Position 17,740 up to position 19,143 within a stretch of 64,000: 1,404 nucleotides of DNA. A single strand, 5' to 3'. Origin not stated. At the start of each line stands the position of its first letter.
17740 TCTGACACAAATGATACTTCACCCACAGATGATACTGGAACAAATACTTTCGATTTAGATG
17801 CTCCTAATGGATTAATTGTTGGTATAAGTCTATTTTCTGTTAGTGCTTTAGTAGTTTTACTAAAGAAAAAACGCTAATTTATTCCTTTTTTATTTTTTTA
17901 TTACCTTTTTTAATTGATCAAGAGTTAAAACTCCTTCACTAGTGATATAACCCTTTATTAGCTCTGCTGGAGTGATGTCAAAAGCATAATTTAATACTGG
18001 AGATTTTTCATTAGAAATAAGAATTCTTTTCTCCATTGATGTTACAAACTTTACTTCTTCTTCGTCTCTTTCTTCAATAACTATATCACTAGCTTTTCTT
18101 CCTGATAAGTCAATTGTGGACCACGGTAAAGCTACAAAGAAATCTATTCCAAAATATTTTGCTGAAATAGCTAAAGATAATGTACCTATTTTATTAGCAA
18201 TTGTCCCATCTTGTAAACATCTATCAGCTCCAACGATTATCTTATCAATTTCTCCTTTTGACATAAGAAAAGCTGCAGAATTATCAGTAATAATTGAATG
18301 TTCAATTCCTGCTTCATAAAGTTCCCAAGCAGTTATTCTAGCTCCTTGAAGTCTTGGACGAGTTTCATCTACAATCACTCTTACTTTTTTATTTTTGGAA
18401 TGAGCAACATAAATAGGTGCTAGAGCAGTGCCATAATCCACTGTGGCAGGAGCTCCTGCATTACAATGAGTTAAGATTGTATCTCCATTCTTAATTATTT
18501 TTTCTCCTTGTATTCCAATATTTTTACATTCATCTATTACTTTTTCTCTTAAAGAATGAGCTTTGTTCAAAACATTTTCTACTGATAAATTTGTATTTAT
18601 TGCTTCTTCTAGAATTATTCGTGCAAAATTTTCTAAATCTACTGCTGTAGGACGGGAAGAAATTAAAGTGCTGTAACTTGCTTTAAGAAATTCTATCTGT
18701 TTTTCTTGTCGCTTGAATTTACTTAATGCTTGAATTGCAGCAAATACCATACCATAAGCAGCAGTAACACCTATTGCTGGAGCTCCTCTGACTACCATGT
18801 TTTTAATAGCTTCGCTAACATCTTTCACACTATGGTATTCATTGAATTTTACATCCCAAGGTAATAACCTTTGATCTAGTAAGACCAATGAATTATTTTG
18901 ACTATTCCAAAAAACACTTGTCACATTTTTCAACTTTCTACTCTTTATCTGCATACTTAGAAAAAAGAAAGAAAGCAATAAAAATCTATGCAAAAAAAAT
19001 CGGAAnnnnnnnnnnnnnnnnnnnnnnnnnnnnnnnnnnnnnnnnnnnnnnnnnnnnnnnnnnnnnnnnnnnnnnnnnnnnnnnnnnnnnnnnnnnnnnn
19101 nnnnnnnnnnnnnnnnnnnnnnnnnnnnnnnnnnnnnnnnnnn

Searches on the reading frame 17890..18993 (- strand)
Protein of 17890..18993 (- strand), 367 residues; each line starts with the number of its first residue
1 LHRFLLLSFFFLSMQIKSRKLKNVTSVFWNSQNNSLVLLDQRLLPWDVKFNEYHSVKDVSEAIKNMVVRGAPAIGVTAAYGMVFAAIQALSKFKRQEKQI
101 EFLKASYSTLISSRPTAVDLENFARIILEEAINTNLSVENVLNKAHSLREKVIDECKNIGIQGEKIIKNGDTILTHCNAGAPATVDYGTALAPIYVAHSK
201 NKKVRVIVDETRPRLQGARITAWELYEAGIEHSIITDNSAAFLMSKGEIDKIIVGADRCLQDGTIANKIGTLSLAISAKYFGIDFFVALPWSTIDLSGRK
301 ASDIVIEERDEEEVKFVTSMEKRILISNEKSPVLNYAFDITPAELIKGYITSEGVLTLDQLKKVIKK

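Call 3: search_protein_families(library=pfam, proteins=[window:17890-18993:-], max_evalue=1)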
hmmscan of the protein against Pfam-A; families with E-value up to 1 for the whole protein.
window:17890-18993:- (367 aa): 2 families
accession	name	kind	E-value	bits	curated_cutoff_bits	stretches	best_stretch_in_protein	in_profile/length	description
PF01008.23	IF-2B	-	5.6e-75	252.6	22.4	1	68-357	2-279/280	Initiation factor 2 subunit family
PF16542.10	PNKP_ligase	-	0.016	14.9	28.2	1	25-110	116-201/377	PNKP adenylyltransferase domain, ligase domain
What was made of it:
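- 17890..18954 (-): mtnA (S-methyl-5-thioribose-1-phosphate isomerase). The likely ATG start is at 18954; the longest ORF runs to a TTG at 18993. PF01008 E 5.6e-75 (call 3).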

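Call 5: search_protein_families(library=ncbifam, proteins=[window:17890-18993:-], max_evalue=1)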
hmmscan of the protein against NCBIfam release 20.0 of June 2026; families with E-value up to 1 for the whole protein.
window:17890-18993:- (367 aa): 11 families
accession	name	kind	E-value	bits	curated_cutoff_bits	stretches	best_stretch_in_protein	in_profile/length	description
NF004326.0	PRK05720.1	subfamily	1e-114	383.1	271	1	21-363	7-347/358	s-methyl-5-thioribose-1-phosphate isomerase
TIGR00512.1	salvage_mtnA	equivalog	2.5e-110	368.6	279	1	27-357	3-334/335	S-methyl-5-thioribose-1-phosphate isomerase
TIGR00524.1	eIF-2B_rel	subfamily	2.1e-102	342.3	185.85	1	54-357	2-302/303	S-methyl-5-thioribose-1-phosphate isomerase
NF004700.0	PRK06036.1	equivalog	7.7e-88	294.8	528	1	26-362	3-334/339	S-methyl-5-thioribose-1-phosphate isomerase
NF004436.0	PRK05772.1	equivalog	5.9e-84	282.4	521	1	21-365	13-357/363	S-methyl-5-thioribose-1-phosphate isomerase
TIGR00511.1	ribulose_e2b2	equivalog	1.3e-53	182.2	314.1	1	56-366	2-296/301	ribose 1,5-bisphosphate isomerase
NF006210.0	PRK08335.1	equivalog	6.1e-23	81.4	339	1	56-356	6-269/275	translation initiation factor IF-2B subunit alpha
NF004994.0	PRK06372.1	equivalog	2.7e-16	59.7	249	1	176-357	84-247/253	translation initiation factor IF-2B subunit delta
NF004671.0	PRK06010.1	subfamily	0.058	13.3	104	1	54-97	5-46/88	flagellar biosynthesis protein FliQ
TIGR04075.1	bacter_Pnkp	equivalog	0.08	11.1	750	1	25-111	584-671/851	polynucleotide kinase-phosphatase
TIGR01403.1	fliQ_rel_III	equivalog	0.091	12.8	76.5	1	66-129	13-78/81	type III secretion system export apparatus subunit SctS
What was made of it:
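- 17890..18954 (-): TIGR00512 368.6 bits against a cutoff of 279 (call 5).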
